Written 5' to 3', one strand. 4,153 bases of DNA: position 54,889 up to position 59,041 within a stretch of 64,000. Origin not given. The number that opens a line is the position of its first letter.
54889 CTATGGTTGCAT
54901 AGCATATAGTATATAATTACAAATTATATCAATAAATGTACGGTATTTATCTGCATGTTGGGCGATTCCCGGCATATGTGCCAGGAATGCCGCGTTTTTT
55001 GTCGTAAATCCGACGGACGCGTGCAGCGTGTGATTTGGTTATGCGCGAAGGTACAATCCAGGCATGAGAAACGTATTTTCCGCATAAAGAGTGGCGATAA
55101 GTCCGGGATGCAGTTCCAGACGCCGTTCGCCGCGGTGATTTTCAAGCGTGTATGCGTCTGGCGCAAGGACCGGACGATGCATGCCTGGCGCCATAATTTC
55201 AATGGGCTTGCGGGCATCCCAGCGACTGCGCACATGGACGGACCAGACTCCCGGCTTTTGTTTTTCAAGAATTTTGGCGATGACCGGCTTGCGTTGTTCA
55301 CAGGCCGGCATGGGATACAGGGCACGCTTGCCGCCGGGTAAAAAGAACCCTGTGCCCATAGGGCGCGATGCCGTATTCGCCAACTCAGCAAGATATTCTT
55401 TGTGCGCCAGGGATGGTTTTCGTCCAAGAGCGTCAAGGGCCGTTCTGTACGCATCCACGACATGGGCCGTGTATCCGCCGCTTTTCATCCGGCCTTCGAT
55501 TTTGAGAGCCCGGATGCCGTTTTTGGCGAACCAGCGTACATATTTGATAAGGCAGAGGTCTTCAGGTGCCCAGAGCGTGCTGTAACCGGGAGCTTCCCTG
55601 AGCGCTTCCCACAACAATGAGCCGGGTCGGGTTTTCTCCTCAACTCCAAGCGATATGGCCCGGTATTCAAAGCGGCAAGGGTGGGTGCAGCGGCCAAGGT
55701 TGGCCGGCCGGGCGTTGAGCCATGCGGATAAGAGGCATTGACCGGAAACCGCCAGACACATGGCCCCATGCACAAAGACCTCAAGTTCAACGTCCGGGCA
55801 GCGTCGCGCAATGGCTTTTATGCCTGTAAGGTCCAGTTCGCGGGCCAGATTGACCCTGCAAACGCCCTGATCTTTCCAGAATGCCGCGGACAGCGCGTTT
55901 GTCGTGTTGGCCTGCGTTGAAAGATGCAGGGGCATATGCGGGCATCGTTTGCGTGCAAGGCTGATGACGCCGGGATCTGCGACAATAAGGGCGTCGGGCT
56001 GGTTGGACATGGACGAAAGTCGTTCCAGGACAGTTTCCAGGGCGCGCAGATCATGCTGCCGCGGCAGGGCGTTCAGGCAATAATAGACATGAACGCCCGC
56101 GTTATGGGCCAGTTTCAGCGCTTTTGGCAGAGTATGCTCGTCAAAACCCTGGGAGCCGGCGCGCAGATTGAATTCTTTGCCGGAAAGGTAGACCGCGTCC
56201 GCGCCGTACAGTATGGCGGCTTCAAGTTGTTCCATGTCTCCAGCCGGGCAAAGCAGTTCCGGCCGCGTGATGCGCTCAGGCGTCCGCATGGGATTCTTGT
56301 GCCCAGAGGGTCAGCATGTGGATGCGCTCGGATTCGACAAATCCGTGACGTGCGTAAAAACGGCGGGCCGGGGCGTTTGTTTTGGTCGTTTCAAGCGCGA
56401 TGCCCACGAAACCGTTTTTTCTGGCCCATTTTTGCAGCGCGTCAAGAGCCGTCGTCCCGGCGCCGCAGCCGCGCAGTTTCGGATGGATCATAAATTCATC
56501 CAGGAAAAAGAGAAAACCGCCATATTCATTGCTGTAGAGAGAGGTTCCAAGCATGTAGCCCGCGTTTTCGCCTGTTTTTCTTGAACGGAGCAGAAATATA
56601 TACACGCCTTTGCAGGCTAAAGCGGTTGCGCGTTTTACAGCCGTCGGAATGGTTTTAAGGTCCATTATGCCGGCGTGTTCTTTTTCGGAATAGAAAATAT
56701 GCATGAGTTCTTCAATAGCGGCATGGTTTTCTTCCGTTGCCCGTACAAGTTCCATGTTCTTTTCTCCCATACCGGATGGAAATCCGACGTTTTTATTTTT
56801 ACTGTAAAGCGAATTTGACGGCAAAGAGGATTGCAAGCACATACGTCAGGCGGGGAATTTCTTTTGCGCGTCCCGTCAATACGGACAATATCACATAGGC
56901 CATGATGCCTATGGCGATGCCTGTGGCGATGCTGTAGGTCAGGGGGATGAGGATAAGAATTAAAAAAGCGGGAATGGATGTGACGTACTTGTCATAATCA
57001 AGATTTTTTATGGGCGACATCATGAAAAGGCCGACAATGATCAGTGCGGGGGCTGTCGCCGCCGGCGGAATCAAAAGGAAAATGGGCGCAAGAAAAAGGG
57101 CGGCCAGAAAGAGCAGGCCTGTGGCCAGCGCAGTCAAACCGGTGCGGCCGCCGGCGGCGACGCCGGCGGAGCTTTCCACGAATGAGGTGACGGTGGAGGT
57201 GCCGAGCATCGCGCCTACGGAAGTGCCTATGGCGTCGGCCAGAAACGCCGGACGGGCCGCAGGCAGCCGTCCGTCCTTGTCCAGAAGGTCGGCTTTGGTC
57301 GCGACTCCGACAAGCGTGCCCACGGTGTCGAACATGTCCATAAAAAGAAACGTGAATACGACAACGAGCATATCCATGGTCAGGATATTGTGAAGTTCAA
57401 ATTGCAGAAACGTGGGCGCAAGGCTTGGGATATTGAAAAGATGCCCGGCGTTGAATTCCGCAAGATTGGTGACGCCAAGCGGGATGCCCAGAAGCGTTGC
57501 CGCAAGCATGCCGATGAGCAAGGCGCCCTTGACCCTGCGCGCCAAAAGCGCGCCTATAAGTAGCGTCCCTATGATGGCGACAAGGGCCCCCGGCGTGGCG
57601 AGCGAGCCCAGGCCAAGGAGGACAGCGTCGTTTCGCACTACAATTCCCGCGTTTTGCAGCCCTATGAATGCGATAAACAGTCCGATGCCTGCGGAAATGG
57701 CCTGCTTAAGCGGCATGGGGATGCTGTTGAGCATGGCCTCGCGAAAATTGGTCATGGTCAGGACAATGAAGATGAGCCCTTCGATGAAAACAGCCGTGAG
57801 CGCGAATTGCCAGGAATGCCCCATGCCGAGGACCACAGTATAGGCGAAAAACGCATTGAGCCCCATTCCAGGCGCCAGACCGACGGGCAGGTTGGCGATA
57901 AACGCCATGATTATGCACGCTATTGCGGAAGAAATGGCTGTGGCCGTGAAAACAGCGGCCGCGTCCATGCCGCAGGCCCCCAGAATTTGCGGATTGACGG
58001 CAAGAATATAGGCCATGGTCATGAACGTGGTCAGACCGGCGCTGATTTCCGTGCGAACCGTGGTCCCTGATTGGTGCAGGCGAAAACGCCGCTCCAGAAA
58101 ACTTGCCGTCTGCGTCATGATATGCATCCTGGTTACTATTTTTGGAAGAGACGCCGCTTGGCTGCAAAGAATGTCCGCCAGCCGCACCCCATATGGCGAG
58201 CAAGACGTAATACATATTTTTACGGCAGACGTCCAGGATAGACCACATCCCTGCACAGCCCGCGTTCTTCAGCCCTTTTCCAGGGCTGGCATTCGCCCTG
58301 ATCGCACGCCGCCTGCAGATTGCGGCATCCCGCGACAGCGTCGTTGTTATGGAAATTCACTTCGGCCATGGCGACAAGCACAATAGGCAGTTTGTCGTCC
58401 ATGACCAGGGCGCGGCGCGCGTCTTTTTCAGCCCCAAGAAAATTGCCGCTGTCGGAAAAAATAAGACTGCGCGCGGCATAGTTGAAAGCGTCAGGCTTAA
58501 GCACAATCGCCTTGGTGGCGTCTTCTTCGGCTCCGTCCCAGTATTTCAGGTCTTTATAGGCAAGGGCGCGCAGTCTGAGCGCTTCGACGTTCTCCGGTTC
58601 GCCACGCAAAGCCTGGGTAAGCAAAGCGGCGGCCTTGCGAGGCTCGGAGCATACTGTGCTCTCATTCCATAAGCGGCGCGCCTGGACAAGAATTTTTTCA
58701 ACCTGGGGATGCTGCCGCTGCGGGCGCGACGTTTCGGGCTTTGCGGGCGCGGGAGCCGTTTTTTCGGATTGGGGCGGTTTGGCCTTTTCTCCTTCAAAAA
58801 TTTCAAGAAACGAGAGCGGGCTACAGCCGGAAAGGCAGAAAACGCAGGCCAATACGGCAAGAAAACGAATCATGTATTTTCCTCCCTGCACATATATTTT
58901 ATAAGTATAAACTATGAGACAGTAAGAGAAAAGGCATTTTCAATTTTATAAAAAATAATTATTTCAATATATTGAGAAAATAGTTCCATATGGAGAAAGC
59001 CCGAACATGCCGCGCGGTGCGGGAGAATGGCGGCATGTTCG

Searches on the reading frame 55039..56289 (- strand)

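Call 29: search_protein_families(library=pfam, proteins=[window:55039-56289:-], max_evalue=1e-8)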
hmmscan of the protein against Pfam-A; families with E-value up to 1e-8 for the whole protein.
window:55039-56289:- (416 aa): 1 family
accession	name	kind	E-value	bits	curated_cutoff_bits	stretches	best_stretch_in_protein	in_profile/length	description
PF01136.24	Peptidase_U32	-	1.1e-74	251.1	22.4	1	83-318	3-229/233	Peptidase family U32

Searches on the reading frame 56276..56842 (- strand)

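Call 71: search_protein_families(library=pfam, proteins=[window:56276-56842:-], max_evalue=0.00001)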
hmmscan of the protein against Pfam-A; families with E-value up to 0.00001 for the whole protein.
window:56276-56842:- (188 aa): 2 families
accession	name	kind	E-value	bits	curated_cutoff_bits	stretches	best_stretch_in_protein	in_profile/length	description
PF00583.31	Acetyltransf_1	-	7.3e-15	55.7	20.7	1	84-168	37-116/116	Acetyltransferase (GNAT) family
PF13508.13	Acetyltransf_7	-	3.6e-09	37.3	27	1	92-170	13-84/84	Acetyltransferase (GNAT) domain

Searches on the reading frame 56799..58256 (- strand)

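Call 29: search_protein_families(library=pfam, proteins=[window:56799-58256:-], max_evalue=1e-8)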
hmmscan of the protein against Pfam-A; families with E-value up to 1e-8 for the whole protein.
window:56799-58256:- (485 aa): 1 family
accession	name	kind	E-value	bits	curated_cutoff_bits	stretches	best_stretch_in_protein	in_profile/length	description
PF00860.26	Xan_ur_permease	-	1.6e-42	146.1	27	1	70-448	3-388/389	Permease family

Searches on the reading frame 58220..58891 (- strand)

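Call 71: search_protein_families(library=pfam, proteins=[window:58220-58891:-], max_evalue=0.00001)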
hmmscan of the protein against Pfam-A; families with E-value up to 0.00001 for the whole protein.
window:58220-58891:- (223 aa): 1 family
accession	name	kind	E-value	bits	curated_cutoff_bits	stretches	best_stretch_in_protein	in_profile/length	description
PF07719.23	TPR_2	-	6.4e-06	26.3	27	0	103-134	2-33/34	Tetratricopeptide repeat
